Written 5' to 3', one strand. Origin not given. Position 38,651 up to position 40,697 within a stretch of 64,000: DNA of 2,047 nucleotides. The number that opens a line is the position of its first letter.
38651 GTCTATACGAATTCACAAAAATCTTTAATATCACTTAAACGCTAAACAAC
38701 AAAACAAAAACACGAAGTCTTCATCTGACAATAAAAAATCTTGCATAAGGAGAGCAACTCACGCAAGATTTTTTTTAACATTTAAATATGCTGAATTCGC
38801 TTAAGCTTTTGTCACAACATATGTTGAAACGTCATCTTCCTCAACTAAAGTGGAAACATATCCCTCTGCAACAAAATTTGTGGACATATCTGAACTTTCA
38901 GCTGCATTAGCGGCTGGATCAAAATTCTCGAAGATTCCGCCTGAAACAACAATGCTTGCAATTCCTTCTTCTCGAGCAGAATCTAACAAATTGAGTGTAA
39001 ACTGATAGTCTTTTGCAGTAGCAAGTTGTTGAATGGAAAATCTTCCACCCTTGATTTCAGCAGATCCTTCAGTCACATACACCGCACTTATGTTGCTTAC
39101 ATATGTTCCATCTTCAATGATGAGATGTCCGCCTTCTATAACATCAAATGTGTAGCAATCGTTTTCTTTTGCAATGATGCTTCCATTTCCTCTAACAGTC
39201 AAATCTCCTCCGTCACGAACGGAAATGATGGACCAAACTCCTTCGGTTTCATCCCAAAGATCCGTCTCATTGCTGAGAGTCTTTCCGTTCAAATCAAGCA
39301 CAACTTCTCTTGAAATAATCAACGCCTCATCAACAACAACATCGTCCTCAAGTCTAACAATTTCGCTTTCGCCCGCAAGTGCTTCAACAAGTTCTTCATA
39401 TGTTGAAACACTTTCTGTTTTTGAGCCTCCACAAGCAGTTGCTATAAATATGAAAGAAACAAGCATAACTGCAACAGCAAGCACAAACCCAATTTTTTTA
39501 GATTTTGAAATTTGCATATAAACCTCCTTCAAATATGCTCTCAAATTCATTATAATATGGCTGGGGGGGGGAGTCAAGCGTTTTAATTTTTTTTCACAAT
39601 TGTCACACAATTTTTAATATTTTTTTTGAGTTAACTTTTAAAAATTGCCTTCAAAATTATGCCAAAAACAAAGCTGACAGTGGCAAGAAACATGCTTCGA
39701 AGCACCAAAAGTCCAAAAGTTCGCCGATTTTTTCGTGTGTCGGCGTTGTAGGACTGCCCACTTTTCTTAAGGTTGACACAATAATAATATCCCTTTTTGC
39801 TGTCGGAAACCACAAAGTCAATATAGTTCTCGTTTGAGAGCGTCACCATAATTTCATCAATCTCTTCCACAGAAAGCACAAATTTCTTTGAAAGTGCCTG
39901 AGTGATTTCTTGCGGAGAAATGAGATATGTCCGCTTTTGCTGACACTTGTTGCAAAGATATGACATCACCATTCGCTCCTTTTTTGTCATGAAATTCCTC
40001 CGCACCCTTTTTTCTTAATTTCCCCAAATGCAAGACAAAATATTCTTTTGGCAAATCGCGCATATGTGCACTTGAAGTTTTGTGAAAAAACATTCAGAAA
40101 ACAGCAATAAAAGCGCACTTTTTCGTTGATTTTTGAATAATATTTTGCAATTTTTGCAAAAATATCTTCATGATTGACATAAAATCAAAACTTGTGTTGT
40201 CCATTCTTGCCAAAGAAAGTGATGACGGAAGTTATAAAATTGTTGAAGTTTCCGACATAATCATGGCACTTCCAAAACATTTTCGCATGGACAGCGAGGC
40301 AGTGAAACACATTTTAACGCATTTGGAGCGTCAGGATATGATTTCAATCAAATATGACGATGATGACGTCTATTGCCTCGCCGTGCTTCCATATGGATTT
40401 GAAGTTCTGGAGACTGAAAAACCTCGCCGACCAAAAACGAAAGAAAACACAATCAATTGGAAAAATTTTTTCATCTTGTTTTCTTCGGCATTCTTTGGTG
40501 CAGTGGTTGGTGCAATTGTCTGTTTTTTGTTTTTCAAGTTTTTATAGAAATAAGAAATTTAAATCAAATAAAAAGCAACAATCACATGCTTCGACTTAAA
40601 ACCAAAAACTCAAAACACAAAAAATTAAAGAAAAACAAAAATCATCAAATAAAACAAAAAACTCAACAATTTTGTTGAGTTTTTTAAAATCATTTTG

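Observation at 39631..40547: Divergent pair of tail-anchored winged-helix paralogues with palindromic operators, between the giant-gene operon and the phase-variable lipoprotein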

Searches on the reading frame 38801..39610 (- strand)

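Call 3: search_protein_families(library=pfam, proteins=[window:38801-39610:-], max_evalue=1)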
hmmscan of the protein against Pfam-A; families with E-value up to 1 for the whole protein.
window:38801-39610:- (269 aa): 2 families
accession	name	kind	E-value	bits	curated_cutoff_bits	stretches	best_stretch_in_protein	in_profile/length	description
PF16339.10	DUF4969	-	0.024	15.4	31.4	1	39-78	3-35/79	Domain of unknown function (DUF4969)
PF21684.2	PipB2_N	-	0.14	12.6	27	1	52-138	9-88/107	Secreted effector protein PipB2, N-terminal domain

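Call 4: search_protein_families(library=ncbifam, proteins=[window:38801-39610:-], max_evalue=1)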
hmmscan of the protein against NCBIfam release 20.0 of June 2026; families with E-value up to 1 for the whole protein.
window:38801-39610:- (269 aa): 3 families
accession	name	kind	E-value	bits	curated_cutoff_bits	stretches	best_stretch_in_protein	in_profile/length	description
NF000039.1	trim_DfrA18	exception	0.0042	16.8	375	1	82-166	29-114/184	trimethoprim-resistant dihydrofolate reductase DfrA18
NF058595.1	invert_tail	domain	0.06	13.7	37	1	32-67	44-79/113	lipo-invert putative C-terminal anchoring domain-containing protein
NF033894.1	Eex_IncN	subfamily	0.21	11.6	33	1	46-73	5-30/65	EexN family lipoprotein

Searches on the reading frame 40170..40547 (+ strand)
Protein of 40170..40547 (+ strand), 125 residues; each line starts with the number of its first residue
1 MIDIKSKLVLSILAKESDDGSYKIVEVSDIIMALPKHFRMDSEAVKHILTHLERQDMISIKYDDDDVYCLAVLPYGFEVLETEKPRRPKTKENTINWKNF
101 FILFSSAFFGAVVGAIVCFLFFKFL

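Call 3: search_protein_families(library=pfam, proteins=[window:40170-40547:+], max_evalue=1)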
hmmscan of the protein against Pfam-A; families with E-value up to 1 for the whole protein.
window:40170-40547:+ (125 aa): 0 families

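Call 4: search_protein_families(library=ncbifam, proteins=[window:40170-40547:+], max_evalue=1)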
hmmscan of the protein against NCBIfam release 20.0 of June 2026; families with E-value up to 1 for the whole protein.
window:40170-40547:+ (125 aa): 1 family
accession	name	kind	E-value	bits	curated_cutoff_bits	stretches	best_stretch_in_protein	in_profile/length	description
NF004598.0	PRK05932.1-5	equivalog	0.14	10.9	621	1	7-59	166-218/504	RNA polymerase factor sigma-54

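Call 7: find_homologous_proteins(query=window:40170-40547:+, max_evalue=0.01)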
Query window:40170-40547:+ (125 aa): 173 proteins with E <= 0.01 among 175 candidates; the best 120 are listed.
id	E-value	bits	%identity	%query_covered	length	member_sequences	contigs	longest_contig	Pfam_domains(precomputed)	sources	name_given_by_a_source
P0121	1.7e-75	269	99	100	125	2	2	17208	-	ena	-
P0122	1.1e-52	195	71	100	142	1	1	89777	-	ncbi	-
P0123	7.6e-52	192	71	99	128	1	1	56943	-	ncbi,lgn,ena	-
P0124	4.4e-51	190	70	99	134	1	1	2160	-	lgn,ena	-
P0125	5.2e-51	190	72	98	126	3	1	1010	-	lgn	-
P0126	2.1e-50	188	71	98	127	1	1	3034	-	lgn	-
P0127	2.5e-50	188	72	98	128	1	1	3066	-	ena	-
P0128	3.1e-49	184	69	99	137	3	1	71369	-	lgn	-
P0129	5.7e-49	183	67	99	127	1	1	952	-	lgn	-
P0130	6.6e-49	183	69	98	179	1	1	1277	-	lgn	-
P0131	9.0e-49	183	68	98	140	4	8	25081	-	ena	-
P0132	1.4e-48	182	68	99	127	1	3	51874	-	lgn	-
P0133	2.1e-48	181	69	99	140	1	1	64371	-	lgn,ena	-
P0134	4.1e-48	180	67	99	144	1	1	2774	-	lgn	-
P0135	5.3e-48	180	68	100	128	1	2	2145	-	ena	-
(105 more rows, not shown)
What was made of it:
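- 40170..40547 (+): Gene B: 125-aa tail-anchored winged-helix paralogue of A. Acidic wH domain, wing tip DDDD, TM about 98-122. 173 clusters of homologues (call 7).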

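Call 14: search_solved_structures(query=A2, max_evalue=10)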
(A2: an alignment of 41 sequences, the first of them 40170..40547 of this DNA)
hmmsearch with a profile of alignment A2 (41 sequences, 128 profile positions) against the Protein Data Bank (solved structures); distinct sequences matched with E-value up to 10: 2.
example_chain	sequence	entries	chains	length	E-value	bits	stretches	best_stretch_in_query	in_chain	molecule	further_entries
10lm_Z0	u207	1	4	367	0.54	13.4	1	33-74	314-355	FlaA2-associated protein FlaAP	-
1go3_E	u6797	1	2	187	0.55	13.4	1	22-50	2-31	DNA-DIRECTED RNA POLYMERASE SUBUNIT E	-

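Call 20: predict_structure(alignment_id=A2)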
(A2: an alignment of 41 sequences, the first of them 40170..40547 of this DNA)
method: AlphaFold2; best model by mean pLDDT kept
length: 125 residues; sequences in the alignment: 41
mean_pLDDT: 87.3   pTM: 0.60
mean pLDDT of the five models: 87.3, 86.4, 85.7, 84.4, 81.3
residues with pLDDT >= 90: 81; 70-90: 29; 50-70: 12; < 50: 3
segments of 3 or more residues with pLDDT < 50: none
pLDDT, mean of each block of 10 residues (from residue 1): 87 85 93 94 95 94 91 90 57 69 96 96 86
secondary structure, 60 per line:
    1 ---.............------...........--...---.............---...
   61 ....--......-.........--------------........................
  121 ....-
elements in order: H4-16 E23-26 H27-33 H42-54 E58-64 E67-72 H74-82 H97-124

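Call 23: fold_search(model_id=the predicted structure, library=pdb)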
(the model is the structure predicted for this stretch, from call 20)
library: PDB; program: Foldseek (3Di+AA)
matches with E <= 10: 1389; with E <= 0.001: 2
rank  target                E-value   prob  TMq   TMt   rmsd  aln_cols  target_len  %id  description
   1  3eco_A                3.8e-04  1.00  0.48  0.45   3.7        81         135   21  Crystal structure of MepR, a transcription regulator of the Staphylococcus aureus multidrug efflux pump MepA (released 2009-02-10)
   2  5ffx_A                1.0e-03  1.00  0.48  0.44   3.6        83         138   23  S. aureus MepR G34K Mutant (released 2016-12-21)
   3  5fb2_A                1.1e-03  1.00  0.47  0.43   7.6       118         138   19  S. aureus MepR F27L Mutant bound to oligodeoxyribonucleotide (released 2016-12-14)
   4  6pcp_B                1.1e-03  1.00  0.51  0.48   2.5        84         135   17  Mechanism for regulation of DNA binding of Bordetella bronchiseptica BpsR by 6-hydroxynicotinic acid (released 2019-11-06)
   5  6pcp_A                1.2e-03  1.00  0.50  0.45   2.6        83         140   16  Mechanism for regulation of DNA binding of Bordetella bronchiseptica BpsR by 6-hydroxynicotinic acid (released 2019-11-06)
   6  6pco_A                1.2e-03  1.00  0.49  0.44   2.8        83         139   16  Mechanism for regulation of DNA binding of Bordetella bronchiseptica BpsR by 6-hydroxynicotinic acid (released 2019-11-06)
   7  6pco_C                1.4e-03  1.00  0.48  0.46   2.7        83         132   14  Mechanism for regulation of DNA binding of Bordetella bronchiseptica BpsR by 6-hydroxynicotinic acid (released 2019-11-06)
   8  4lln_J                1.5e-03  1.00  0.51  0.46  11.0       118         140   19  Crystal structure of S. aureus MepR-DNA complex (released 2014-05-14)
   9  4l9n_B                1.6e-03  1.00  0.49  0.45   3.3        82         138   22  Crystal structure of MepR A103V mutant from multidrug resistant S. aureus clinical isolate (released 2013-09-11)
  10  4l9j_A                1.6e-03  1.00  0.46  0.42   4.4        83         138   22  Crystal structure of S. aureus MepR in DNA-binding conformation (released 2013-09-11)
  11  6pco_B                1.9e-03  1.00  0.49  0.46   2.3        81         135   14  Mechanism for regulation of DNA binding of Bordetella bronchiseptica BpsR by 6-hydroxynicotinic acid (released 2019-11-06)
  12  4ld5_A                2.0e-03  1.00  0.51  0.47  11.0       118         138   19  Crystal structure of MepR Q18P mutant from multidrug resistant S. aureus clinical isolate (released 2013-09-11)
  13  4lln_D                2.0e-03  1.00  0.48  0.44  11.3       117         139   20  Crystal structure of S. aureus MepR-DNA complex (released 2014-05-14)
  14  3cjn                  2.3e-03  1.00  0.50  0.44  10.2       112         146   12  Crystal structure of transcriptional regulator, MarR family, from Silicibacter pomeroyi (released 2008-03-25)
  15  4lln_C                2.3e-03  1.00  0.47  0.43  11.1       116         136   19  Crystal structure of S. aureus MepR-DNA complex (released 2014-05-14)
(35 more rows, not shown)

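Call 44: search_protein_families(library=pfam, alignment_id=A4, max_evalue=0.01)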
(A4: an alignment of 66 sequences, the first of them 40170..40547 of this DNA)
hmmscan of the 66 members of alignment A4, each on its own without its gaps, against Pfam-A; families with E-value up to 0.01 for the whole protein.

A. member 1, window:40170-40547:+ (125 aa): 0 families

B. families by the number of members that match (of 66 scanned): 20 families
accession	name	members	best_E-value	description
PF04433.23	SWIRM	2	6e-05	SWIRM domain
PF20290.3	MC4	2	0.004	ABC-three component (ABC-3C) system Middle Component 4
PF05735.19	TSP_C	1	0.00022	Thrombospondin C-terminal region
PF25051.1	WHD_MCM8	1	0.00031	MCM8 winged helix domain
PF14947.12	HTH_45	1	0.00033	Winged helix-turn-helix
PF17804.6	TSP_NTD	1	0.00063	Tail specific protease N-terminal domain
PF09451.16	ATG27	1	0.00064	Autophagy-related protein 27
PF13048.12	DUF3908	1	0.001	Protein of unknown function (DUF3908)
PF05303.17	GSKIP_dom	1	0.0015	GSKIP domain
PF22194.2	F-93_WHD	1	0.0034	F-93, winged-helix domain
PF03965.22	Penicillinase_R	1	0.0037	Penicillinase repressor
PF15458.11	NTR2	1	0.0038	Nineteen complex-related protein 2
PF10557.15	Cullin_Nedd8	1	0.0041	Cullin protein neddylation domain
PF01051.27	Rep3_N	1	0.0048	Initiator Replication protein, WH1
PF09716.15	ETRAMP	1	0.0055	Malarial early transcribed membrane protein (ETRAMP)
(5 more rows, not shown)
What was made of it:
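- On BlaI/MecI/CopY (Penicillinase_R, PF03965): 1 of 66 members has a weak hit (E 3.7e-3, call 44).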

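Call 49: find_homologous_proteins(query=A4, max_evalue=0.001)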
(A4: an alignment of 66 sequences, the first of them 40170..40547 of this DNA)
Query A4 (66 sequences) (125 aa, profile of the alignment): 357 proteins with E <= 0.001 among 1949 candidates; the best 120 are listed.
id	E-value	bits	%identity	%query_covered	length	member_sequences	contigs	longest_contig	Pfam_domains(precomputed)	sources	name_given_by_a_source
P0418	1.7e-37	146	57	94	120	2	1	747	-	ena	-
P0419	2.2e-37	145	49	95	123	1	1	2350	-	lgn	-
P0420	2.3e-36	142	54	94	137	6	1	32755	-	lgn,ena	-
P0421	8.0e-36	140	53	97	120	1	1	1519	-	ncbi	-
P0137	8.7e-36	140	67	98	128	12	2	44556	-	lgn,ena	-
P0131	9.4e-36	140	68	98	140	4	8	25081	-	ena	-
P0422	1.2e-35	140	56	94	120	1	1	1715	-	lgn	-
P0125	1.3e-35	140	72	98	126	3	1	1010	-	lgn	-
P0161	1.5e-35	140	65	100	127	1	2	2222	-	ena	-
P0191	1.8e-35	139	63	99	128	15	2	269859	-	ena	-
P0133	2.0e-35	139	69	99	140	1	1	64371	-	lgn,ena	-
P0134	2.1e-35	139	67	99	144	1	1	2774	-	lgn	-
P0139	2.2e-35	139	67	99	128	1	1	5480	-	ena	-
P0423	2.2e-35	139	57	98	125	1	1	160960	-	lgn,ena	-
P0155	2.4e-35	139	67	98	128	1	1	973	-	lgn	-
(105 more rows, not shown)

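Call 90: search_dna_similar(query=window:40170-40547:+, collection=plasmids, mode=protein, max_evalue=0.001, max_rows=5)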
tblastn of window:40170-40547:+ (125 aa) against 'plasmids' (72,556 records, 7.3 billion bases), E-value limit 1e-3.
No match.

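Call 91: search_protein_families(library=padloc, proteins=[window:40170-40547:+], max_evalue=0.01)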
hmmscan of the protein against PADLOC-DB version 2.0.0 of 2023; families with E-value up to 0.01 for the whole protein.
window:40170-40547:+ (125 aa): 0 families

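Call 92: search_protein_families(library=phrogs, proteins=[window:40170-40547:+], max_evalue=0.01)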
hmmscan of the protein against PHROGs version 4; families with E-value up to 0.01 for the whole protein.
window:40170-40547:+ (125 aa): 1 family
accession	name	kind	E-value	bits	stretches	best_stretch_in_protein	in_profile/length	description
phrog_17602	-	unknown function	0.0052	17.4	1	26-83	67-125/190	-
